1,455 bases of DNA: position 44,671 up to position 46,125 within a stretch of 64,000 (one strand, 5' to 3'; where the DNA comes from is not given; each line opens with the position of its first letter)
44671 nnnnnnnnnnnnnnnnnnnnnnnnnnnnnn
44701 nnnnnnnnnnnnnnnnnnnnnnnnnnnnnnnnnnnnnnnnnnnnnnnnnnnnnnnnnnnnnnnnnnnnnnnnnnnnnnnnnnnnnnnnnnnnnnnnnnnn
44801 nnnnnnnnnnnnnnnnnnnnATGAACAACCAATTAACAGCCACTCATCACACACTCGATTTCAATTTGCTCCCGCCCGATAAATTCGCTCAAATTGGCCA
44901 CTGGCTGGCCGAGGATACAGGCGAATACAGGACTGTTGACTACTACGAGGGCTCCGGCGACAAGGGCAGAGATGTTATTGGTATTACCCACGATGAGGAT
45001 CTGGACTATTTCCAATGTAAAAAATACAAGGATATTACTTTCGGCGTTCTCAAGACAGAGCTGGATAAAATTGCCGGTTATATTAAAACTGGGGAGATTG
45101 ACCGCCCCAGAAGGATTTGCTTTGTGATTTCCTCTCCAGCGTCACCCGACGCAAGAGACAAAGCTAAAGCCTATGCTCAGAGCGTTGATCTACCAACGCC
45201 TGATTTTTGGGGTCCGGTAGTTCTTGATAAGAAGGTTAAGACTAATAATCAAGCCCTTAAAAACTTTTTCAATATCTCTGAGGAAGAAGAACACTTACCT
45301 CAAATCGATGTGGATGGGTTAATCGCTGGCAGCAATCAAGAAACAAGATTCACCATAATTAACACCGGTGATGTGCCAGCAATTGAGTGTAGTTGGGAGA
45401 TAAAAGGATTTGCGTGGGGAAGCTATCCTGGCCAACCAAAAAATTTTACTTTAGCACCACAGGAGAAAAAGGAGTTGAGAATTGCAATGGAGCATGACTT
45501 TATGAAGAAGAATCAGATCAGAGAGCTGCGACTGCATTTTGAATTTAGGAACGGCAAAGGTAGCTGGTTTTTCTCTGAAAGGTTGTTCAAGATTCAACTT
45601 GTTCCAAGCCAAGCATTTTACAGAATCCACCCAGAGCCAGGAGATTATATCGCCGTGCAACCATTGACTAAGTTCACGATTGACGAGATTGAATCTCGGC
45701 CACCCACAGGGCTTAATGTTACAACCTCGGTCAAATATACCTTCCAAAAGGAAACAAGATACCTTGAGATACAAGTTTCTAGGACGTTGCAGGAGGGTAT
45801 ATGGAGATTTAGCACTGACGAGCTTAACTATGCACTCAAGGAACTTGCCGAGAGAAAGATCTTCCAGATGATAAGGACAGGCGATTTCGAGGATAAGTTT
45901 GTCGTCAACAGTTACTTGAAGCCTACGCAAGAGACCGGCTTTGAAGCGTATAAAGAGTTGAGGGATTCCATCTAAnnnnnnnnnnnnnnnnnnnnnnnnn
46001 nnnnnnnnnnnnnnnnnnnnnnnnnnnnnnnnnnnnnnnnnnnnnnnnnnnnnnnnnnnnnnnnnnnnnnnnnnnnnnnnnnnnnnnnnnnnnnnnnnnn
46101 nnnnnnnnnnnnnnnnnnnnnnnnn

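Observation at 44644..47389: tRNA-Gly-adjacent low-GC islet with an Mrr-cat nuclease-domain protein and a T5orf172/GIY-YIG-like protein: candidate uncharacterised two-gene defence module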

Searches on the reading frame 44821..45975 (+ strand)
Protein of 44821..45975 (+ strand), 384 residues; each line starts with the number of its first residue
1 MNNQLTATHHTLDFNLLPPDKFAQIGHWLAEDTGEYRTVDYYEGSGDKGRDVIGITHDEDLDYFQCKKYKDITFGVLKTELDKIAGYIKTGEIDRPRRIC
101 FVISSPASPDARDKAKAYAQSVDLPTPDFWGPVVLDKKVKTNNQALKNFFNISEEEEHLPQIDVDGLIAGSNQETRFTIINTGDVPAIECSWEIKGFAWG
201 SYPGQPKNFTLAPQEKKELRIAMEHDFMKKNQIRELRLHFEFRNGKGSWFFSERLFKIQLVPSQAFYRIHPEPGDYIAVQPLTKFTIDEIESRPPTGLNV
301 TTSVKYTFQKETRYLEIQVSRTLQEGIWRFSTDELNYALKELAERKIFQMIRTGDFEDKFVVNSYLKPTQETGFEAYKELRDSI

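Call 4: search_protein_families(library=pfam, proteins=[window:44821-45975:+], max_evalue=1)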
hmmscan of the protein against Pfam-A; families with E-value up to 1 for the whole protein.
window:44821-45975:+ (384 aa): 3 families
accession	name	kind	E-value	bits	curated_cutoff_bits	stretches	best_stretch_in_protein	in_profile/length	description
PF04471.18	Mrr_cat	-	1.8e-06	28.5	21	1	19-123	6-104/115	Restriction endonuclease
PF24501.1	Ig_TMEM131L_5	-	0.0027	17.9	27.8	1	207-240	30-63/66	TMEM131L fifth Ig-like domain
PF24816.2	Ig_CFAP65__9th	-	0.017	15.5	24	1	205-246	124-162/170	Cilia- and flagella-associated protein 65-like, Ig-like domain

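Call 5: search_protein_families(library=padloc, proteins=[window:44821-45975:+], max_evalue=1)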
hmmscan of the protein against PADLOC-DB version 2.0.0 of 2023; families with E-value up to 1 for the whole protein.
window:44821-45975:+ (384 aa): 1 family
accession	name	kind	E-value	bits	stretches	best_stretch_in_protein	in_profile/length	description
PDLC03852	LmuA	-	3.9e-10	38.2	1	20-117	21-124/336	-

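Call 6: search_protein_families(library=ncbifam, proteins=[window:44821-45975:+], max_evalue=1)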
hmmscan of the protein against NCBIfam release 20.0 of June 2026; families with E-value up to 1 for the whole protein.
window:44821-45975:+ (384 aa): 0 families

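Call 7: search_protein_families(library=phrogs, proteins=[window:44821-45975:+], max_evalue=1)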
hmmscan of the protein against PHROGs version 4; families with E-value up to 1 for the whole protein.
window:44821-45975:+ (384 aa): 2 families
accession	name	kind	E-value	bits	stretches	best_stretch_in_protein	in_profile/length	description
phrog_32369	-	unknown function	0.00011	23.2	1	33-104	29-106/138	-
phrog_34245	-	unknown function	0.12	13.1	1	213-239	109-135/175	-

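Call 12: find_homologous_proteins(query=window:44821-45975:+)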
Query window:44821-45975:+ (384 aa): 22 proteins with E <= 0.001 among 2273 candidates.
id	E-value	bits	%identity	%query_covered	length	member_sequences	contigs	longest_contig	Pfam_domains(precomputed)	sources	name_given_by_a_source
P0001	1.2e-263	892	100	100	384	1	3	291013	PF04471.19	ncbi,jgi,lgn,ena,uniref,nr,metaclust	ncbi:MAG: hypothetical protein UV73_C0001G0051 [Candidatus Gottesmanbacteria bacterium GW2011_GWA2_4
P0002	2.0e-228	776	87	99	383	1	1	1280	PF04471.19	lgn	-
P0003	1.1e-215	734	80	100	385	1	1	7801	PF04471.19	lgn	-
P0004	8.4e-201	685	77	100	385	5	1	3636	PF04471.19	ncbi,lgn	-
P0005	7.4e-181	619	67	100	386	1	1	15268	PF04471.19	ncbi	-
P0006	2.3e-170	585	64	99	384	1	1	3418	PF04471.19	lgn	-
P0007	1.1e-158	546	61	100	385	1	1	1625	PF04471.19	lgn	-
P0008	4.8e-155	535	61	100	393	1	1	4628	-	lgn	-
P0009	2.0e-145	503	58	100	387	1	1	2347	PF04471.19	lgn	-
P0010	6.9e-143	494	59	99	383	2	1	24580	PF04471.19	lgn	-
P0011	2.0e-140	486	57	99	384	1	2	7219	PF04471.19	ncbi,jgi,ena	-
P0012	1.7e-137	477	57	100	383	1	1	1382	PF04471.19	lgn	-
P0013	5.3e-136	472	56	93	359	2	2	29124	-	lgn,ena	-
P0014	9.7e-133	461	53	100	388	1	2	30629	PF04471.19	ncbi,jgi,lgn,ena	-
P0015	6.8e-130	452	54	99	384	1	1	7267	-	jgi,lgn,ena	-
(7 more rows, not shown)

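Call 17: find_encoding_contigs(protein=P0014, flank=8000, max_places=3)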
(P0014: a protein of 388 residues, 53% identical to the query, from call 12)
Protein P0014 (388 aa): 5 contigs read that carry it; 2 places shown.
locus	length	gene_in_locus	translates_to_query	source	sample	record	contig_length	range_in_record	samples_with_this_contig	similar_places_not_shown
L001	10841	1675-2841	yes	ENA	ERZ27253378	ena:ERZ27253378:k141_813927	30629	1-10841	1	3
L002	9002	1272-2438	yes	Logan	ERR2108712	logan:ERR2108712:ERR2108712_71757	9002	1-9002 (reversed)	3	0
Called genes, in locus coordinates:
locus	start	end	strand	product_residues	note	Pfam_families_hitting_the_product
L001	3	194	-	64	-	?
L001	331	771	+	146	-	PF13091:PLDc_2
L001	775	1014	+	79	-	-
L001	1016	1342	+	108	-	-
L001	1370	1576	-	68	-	PF13560:HTH_31, PF12844:HTH_19, PF01381:HTH_3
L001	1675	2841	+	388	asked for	PF04471:Mrr_cat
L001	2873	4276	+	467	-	PF08843:AbiEii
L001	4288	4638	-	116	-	PF07883:Cupin_2 (weak), PF03079:ARD (weak)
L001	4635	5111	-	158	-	PF01243:PNPOx_N, PF12900:Pyridox_ox_2 (weak)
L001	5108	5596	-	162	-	PF00583:Acetyltransf_1, PF13673:Acetyltransf_10, PF13508:Acetyltransf_7, PF08445:FR47 (weak)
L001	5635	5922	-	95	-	-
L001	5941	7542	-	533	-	PF05192:MutS_III (weak), PF00488:MutS_V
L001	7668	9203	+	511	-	PF01326:PPDK_N (weak)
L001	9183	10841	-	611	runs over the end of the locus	PF01326:PPDK_N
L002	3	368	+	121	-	?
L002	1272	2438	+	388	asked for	PF04471:Mrr_cat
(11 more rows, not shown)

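Call 18: find_encoding_contigs(protein=P0013, flank=8000, max_places=3)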
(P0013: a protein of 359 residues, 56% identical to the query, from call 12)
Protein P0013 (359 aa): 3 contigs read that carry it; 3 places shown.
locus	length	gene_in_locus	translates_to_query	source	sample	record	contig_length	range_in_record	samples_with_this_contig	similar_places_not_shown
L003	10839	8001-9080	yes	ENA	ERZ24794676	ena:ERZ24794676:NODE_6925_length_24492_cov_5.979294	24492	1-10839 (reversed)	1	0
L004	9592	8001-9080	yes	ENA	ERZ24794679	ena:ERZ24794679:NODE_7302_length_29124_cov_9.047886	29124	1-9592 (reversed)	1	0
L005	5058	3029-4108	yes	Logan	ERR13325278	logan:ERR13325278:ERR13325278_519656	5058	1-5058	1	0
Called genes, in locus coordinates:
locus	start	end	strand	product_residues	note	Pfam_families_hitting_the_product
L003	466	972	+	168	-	-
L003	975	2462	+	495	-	PF00133:tRNA-synt_1 (faint), PF01406:tRNA-synt_1e, PF09334:tRNA-synt_1g (faint), PF23493:CysS_C (weak)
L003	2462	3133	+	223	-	-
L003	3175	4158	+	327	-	-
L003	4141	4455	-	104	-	PF01035:DNA_binding_1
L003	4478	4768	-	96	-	-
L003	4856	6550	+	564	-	PF13231:PMT_2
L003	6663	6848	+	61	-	-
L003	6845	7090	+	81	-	-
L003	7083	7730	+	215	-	-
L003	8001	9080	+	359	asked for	-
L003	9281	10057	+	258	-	PF12686:DUF3800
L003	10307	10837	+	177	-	?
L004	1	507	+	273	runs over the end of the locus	PF13489:Methyltransf_23 (weak), PF08242:Methyltransf_12 (weak), PF13847:Methyltransf_31 (weak)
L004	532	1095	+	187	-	-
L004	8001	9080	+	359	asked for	-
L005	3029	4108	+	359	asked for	-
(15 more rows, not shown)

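Call 19: find_encoding_contigs(protein=P0010, flank=8000, max_places=3)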
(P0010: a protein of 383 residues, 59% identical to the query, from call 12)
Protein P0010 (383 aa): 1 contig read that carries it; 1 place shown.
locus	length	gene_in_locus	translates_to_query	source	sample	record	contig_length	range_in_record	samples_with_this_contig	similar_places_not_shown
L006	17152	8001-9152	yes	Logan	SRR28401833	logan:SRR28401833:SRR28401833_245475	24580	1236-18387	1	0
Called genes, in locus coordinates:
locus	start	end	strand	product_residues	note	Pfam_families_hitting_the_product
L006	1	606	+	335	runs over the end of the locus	PF05569:Peptidase_M56, PF01435:Peptidase_M48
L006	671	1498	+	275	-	PF13098:Thioredoxin_2, PF13462:Thioredoxin_4, PF01323:DSBA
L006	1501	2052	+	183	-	-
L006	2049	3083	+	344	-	PF02683:DsbD_TM (weak), PF13386:DsbD_2, PF13473:Cupredoxin_1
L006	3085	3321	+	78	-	PF00403:HMA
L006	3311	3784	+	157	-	-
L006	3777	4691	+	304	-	PF13115:YtkA (faint)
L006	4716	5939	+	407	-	PF24568:CC_PcsB (weak), PF01551:Peptidase_M23 (weak)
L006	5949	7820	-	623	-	PF23899:SU10_portal (faint)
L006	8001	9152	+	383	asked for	PF04471:Mrr_cat (weak)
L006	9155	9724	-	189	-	-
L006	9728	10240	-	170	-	-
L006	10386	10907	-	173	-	-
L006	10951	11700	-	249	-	-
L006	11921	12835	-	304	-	-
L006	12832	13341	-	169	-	PF04542:Sigma70_r2, PF07638:Sigma70_ECF (weak), PF08281:Sigma70_r4_2, PF04545:Sigma70_r4 (weak)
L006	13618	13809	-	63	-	-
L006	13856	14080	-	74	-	-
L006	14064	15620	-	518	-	PF05876:GpA_ATPase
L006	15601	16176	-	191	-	-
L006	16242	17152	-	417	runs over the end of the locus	PF02195:ParB_N, PF01555:N6_N4_Mtase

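Call 22: find_encoding_contigs(protein=P0003, flank=8000, max_places=2)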
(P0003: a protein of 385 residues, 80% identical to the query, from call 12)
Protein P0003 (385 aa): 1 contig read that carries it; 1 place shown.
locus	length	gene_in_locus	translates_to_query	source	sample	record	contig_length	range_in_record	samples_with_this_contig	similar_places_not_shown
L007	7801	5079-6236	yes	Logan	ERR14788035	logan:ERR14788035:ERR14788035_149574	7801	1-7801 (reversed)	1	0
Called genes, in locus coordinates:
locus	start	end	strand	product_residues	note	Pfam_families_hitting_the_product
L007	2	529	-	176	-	?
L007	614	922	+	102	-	-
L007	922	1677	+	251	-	PF05724:TPMT (weak), PF13489:Methyltransf_23, PF01209:Ubie_methyltran (weak), PF03848:TehB (faint), PF08241:Methyltransf_11, PF08242:Methyltransf_12, PF13649:Methyltransf_25, PF13847:Methyltransf_31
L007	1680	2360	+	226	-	PF05175:MTS, PF01209:Ubie_methyltran, PF02353:CMAS, PF03848:TehB, PF13489:Methyltransf_23, PF13847:Methyltransf_31, PF08241:Methyltransf_11, PF08242:Methyltransf_12, +4 more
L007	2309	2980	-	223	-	-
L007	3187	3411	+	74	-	-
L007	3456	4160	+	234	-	PF00702:Hydrolase, PF13419:HAD_2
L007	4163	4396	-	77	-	-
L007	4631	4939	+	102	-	-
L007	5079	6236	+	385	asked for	PF04471:Mrr_cat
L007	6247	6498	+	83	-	-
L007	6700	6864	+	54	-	-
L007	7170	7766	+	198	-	PF01936:NYN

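Call 24: find_encoding_contigs(protein=P0005, flank=8000, max_places=2)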
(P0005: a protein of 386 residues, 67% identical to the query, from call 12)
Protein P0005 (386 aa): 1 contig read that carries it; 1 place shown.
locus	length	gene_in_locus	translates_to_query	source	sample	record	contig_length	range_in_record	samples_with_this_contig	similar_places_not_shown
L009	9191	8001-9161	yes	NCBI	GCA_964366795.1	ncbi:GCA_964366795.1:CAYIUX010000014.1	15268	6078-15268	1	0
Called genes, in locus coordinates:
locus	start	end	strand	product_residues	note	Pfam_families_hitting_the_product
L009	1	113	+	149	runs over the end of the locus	PF11969:DcpS_C (weak), PF01230:HIT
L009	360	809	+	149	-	PF09424:YqeY, PF02637:GatB_Yqey (faint)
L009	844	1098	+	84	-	PF02130:YbeY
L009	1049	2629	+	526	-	PF13177:DNA_pol3_delta2, PF00004:AAA, PF07728:AAA_5 (weak), PF13401:AAA_22 (faint), PF12169:DNA_pol3_gamma3 (weak), PF20964:DnaX_C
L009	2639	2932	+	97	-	PF02575:YbaB_DNA_bd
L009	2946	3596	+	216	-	PF21176:RecR_HhH, PF02132:RecR_ZnF, PF01751:Toprim, PF13662:Toprim_4, PF21175:RecR_C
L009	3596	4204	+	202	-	PF07690:MFS_1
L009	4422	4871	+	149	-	-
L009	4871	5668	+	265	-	-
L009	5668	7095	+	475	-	PF00133:tRNA-synt_1 (faint), PF01406:tRNA-synt_1e, PF09334:tRNA-synt_1g (faint), PF09190:DALR_2 (weak)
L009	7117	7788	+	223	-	-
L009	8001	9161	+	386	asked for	PF04471:Mrr_cat (weak)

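Call 25: find_encoding_contigs(protein=P0004, flank=8000, max_places=2)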
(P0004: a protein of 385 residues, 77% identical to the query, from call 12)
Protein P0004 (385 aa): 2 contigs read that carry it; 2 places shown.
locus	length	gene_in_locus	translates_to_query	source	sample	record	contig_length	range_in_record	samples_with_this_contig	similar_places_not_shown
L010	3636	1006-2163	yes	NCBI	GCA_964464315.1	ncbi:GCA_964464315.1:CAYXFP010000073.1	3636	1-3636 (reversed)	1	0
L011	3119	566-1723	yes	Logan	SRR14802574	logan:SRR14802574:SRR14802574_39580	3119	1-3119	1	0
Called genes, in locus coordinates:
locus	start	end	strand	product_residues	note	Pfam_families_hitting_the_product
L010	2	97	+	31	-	?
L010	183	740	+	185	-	PF01476:LysM, PF23457:LysM2_NFP (faint), PF01476:LysM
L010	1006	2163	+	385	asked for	PF04471:Mrr_cat (weak)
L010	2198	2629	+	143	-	-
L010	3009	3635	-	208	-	?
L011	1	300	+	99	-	?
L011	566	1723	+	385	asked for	PF04471:Mrr_cat (weak)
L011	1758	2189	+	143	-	-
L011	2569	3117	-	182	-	?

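Call 27: find_related_loci(query=A1, collection=metagenome_contigs, flank=6000)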
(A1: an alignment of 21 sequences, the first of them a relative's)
Query A1 (384 aa) in metagenome_contigs; peptide patterns used: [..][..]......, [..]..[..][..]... (x = any residue, [..] = any of these).
152 stretches matched a pattern; 7 encode a relative of the query (tblastn E <= 1e-3); 7 distinct loci.
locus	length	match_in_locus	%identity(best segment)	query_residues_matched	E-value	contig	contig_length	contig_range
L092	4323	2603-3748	57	4-384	1e-150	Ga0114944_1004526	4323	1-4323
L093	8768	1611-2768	53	1-384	8e-139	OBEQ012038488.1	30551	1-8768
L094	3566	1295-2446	54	3-384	5e-143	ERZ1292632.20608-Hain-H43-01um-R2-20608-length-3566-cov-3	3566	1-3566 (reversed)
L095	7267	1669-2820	54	2-384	1e-137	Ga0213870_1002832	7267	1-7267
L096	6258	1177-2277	52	20-384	2e-126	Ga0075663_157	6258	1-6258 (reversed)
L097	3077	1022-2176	38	1-384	6e-85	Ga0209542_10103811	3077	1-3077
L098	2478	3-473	56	227-384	2e-52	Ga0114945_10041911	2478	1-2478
